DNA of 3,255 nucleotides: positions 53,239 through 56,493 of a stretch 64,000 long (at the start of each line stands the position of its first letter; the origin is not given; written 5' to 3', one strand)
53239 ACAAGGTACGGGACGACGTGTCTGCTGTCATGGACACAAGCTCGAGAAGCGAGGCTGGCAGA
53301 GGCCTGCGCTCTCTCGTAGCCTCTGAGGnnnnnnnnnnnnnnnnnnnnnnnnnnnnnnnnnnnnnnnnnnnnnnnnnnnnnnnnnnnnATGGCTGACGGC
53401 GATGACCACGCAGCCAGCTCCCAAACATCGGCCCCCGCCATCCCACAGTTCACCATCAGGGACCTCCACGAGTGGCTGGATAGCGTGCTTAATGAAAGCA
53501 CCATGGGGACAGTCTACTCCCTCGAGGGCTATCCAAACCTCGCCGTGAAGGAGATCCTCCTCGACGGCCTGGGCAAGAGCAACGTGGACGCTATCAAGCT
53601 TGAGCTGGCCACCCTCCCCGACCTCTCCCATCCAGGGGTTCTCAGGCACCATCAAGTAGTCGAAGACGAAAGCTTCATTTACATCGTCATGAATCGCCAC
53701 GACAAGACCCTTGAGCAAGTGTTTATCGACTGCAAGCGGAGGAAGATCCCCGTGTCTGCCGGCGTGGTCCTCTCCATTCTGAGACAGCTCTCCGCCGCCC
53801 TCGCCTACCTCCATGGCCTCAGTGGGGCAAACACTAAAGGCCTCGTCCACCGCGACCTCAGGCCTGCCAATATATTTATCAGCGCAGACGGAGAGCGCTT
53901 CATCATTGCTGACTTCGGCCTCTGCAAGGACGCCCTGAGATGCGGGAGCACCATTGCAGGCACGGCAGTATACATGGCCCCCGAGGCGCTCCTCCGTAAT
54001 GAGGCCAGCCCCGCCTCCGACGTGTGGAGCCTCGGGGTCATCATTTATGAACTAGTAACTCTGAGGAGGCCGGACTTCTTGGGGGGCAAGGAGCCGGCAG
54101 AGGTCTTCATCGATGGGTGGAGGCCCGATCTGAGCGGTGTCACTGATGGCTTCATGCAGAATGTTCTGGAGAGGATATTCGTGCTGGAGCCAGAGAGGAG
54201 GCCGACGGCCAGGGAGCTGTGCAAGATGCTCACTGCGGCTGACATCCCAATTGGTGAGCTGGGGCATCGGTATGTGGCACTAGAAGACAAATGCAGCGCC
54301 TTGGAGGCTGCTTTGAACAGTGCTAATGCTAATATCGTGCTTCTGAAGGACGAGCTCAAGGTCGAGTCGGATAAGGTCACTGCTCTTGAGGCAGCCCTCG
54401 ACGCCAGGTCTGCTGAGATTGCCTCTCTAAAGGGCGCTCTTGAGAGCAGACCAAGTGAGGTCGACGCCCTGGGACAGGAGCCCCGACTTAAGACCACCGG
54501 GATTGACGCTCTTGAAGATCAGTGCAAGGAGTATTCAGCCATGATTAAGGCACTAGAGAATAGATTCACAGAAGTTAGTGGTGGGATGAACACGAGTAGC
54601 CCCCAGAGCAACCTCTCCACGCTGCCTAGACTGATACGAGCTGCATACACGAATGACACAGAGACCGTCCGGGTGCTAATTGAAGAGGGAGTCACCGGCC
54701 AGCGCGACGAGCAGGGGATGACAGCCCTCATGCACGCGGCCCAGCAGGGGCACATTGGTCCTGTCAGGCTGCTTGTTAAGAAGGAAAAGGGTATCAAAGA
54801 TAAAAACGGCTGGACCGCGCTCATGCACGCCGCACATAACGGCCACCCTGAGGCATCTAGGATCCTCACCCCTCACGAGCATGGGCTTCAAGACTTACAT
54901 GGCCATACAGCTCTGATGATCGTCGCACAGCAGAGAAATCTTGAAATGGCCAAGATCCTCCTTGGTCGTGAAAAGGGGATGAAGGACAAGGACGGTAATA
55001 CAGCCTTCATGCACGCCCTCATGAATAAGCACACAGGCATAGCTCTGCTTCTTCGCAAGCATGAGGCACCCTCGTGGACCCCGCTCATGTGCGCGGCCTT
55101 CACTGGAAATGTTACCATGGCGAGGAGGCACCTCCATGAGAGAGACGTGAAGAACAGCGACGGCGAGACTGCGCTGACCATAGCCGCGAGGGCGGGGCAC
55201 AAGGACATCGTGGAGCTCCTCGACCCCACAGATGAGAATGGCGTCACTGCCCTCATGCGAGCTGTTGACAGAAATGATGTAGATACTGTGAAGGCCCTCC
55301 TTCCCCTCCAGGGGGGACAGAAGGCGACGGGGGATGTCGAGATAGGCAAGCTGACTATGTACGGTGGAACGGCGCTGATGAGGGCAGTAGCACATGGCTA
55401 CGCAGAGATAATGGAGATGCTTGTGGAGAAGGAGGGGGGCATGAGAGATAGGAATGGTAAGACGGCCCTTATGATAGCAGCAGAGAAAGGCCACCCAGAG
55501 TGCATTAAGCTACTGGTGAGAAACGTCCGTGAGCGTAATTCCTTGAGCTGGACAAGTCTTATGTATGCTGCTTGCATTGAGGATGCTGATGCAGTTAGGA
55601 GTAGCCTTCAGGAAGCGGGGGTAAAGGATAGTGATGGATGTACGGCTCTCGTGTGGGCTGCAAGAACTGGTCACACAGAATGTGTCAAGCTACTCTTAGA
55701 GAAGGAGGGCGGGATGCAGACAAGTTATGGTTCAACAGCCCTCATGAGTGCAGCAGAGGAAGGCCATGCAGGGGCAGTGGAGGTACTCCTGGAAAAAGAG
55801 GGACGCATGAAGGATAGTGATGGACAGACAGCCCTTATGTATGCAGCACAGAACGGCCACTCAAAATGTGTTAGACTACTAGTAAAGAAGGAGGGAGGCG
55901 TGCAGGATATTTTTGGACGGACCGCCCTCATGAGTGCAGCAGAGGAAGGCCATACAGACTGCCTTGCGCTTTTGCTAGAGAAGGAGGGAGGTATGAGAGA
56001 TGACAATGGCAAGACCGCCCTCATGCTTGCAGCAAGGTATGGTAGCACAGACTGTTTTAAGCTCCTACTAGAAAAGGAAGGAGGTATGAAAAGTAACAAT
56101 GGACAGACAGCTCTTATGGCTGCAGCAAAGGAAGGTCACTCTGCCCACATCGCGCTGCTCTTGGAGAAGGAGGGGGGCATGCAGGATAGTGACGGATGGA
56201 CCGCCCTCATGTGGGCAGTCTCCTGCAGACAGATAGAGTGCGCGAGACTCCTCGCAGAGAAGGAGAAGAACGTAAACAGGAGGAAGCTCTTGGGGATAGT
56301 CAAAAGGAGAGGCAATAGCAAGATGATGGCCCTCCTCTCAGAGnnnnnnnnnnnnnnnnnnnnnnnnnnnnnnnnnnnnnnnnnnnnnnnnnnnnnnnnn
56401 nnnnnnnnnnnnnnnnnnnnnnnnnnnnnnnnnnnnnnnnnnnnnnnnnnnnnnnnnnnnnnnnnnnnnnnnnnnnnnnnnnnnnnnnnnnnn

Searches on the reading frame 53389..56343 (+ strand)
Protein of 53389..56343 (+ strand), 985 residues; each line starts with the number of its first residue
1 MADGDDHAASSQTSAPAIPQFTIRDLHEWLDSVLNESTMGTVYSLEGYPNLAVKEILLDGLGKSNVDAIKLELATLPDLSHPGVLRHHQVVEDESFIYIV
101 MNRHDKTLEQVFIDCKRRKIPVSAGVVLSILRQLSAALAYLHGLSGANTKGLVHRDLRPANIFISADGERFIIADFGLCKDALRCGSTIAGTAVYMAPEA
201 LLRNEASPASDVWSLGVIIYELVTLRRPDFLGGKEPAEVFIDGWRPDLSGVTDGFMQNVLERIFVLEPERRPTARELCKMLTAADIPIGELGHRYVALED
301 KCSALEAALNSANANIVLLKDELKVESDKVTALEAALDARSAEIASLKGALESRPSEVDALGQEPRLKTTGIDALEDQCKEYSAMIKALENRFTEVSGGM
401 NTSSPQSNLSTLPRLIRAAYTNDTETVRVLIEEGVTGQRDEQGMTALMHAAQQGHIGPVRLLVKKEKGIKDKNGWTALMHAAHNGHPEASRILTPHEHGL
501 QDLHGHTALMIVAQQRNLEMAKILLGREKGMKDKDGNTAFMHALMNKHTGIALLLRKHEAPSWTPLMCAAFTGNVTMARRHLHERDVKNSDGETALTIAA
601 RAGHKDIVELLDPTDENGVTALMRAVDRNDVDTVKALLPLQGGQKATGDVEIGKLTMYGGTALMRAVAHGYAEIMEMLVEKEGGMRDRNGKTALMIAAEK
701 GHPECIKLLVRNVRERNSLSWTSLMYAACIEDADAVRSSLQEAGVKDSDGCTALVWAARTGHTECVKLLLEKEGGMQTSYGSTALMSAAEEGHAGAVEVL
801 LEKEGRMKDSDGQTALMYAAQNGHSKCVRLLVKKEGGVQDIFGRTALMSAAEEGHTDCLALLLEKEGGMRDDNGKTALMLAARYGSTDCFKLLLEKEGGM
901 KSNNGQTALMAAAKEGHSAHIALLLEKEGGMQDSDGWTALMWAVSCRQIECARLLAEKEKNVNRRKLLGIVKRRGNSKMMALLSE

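Call 18: find_homologous_proteins(query=window:53389-56343:+, max_evalue=1e-100)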
Query window:53389-56343:+ (985 aa): 96 proteins with E <= 1e-100 among 8000 candidates.
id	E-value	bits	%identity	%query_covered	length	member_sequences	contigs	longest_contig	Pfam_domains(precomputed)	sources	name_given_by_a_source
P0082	0.0e+0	2201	100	100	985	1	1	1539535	PF07714.24,PF00069.32,PF13606.13,PF13857.13,PF12796.14,PF00023.37,PF13637.13,PF24521.3,PF26344.1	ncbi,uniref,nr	ncbi:Kinase, NEK [Giardia duodenalis]|uniref:Kinase, NEK n=1 Tax=Giardia intestinalis (strain ATCC 5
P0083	0.0e+0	1428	49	96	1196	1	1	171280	PF07714.24,PF00069.32,PF13606.13,PF13857.13,PF23745.2,PF12796.14,PF00023.37,PF19220.7,PF13637.13,PF24521.3,PF26344.1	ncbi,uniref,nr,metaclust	ncbi:Kinase, NEK [Giardia lamblia P15]|uniref:Kinase, NEK n=1 Tax=Giardia intestinalis (strain P15) 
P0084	0.0e+0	1403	48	97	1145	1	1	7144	PF07714.24,PF00069.32,PF13606.13,PF13857.13,PF12796.14,PF00023.37,PF13637.13,PF24521.3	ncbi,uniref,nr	ncbi:NEK, Kinase [Giardia lamblia P15]|uniref:NEK, Kinase n=1 Tax=Giardia intestinalis (strain P15) 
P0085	0.0e+0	1391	51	100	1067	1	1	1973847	PF07714.24,PF00069.32,PF13606.13,PF13857.13,PF12796.14,PF00023.37,PF13637.13,PF27881.1,PF24521.3,PF25443.2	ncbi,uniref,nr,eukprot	ncbi:Kinase, NEK [Giardia duodenalis]|uniref:Kinase, NEK n=1 Tax=Giardia intestinalis (strain ATCC 5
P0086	0.0e+0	1353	48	98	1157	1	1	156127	PF07714.24,PF00069.32,PF13606.13,PF13857.13,PF23745.2,PF12796.14,PF00023.37,PF13637.13,PF24521.3,PF26344.1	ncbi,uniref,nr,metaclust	ncbi:Kinase, NEK [Giardia lamblia P15]|uniref:Kinase, NEK n=1 Tax=Giardia intestinalis (strain P15) 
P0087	0.0e+0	1325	55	100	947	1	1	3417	PF07714.24,PF00069.32,PF13606.13,PF13857.13,PF12796.14,PF00023.37,PF13637.13,PF24521.3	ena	-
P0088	0.0e+0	1297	45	96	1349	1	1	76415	PF07714.24,PF00069.32,PF13606.13,PF13857.13,PF23745.2,PF12796.14,PF00023.37,PF13637.13,PF24521.3,PF26344.1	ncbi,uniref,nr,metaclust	ncbi:Protein 21.1 [Giardia duodenalis assemblage B]|uniref:Protein 21.1 n=1 Tax=Giardia duodenalis a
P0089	0.0e+0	1181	36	96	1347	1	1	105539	PF07714.24,PF00069.32,PF13606.13,PF13857.13,PF12796.14,PF00023.37,PF13637.13,PF24521.3,PF26344.1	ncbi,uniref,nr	ncbi:Kinase, NEK [Giardia lamblia P15]|uniref:Kinase, NEK n=1 Tax=Giardia intestinalis (strain P15) 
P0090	0.0e+0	1163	42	96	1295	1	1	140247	PF07714.24,PF00069.32,PF13606.13,PF13857.13,PF23745.2,PF12796.14,PF00023.37,PF13637.13,PF24521.3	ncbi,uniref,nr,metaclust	ncbi:Ankyrin repeat protein [Giardia duodenalis]|uniref:Ankyrin repeat protein n=1 Tax=Giardia intes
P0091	0.0e+0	1159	55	88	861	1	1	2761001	PF07714.24,PF00069.32,PF13606.13,PF13857.13,PF12796.14,PF00023.37,PF13637.13,PF24521.3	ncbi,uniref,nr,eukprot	ncbi:Kinase, NEK [Giardia duodenalis]|uniref:Kinase, NEK n=1 Tax=Giardia intestinalis (strain ATCC 5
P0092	0.0e+0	1102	53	84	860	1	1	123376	PF07714.24,PF00069.32,PF13606.13,PF13857.13,PF12796.14,PF00023.37,PF13637.13,PF24521.3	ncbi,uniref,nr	ncbi:Kinase, NEK [Giardia lamblia P15]|uniref:Kinase, NEK n=1 Tax=Giardia intestinalis (strain P15) 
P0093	0.0e+0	1081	48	85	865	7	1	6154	PF07714.24,PF00069.32,PF13606.13,PF13857.13,PF23745.2,PF12796.14,PF00023.37,PF13637.13,PF24521.3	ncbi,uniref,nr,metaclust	ncbi:Ankyrin repeat protein [Giardia duodenalis]|uniref:Ankyrin repeat protein n=1 Tax=Giardia intes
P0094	0.0e+0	1067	52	83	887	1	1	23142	PF07714.24,PF00069.32,PF13606.13,PF13857.13,PF12796.14,PF00023.37,PF13637.13,PF24521.3,PF26344.1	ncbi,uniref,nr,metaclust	ncbi:Kinase, NEK [Giardia lamblia P15]|uniref:Kinase, NEK n=1 Tax=Giardia intestinalis (strain P15) 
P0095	5.6e-297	1006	40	92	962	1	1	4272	PF07714.24,PF00069.32,PF13606.13,PF13857.13,PF12796.14,PF00023.37,PF13637.13,PF24521.3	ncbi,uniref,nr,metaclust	ncbi:CH-TOG protein [Giardia duodenalis]|uniref:CH-TOG protein n=1 Tax=Giardia intestinalis TaxID=57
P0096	1.8e-292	991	44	92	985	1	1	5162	PF07714.24,PF00069.32,PF13606.13,PF13857.13,PF12796.14,PF00023.37,PF19220.7,PF13637.13,PF24521.3,PF28019.1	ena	-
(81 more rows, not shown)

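Call 19: find_encoding_contigs(protein=P0082, flank=10000, max_places=10)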
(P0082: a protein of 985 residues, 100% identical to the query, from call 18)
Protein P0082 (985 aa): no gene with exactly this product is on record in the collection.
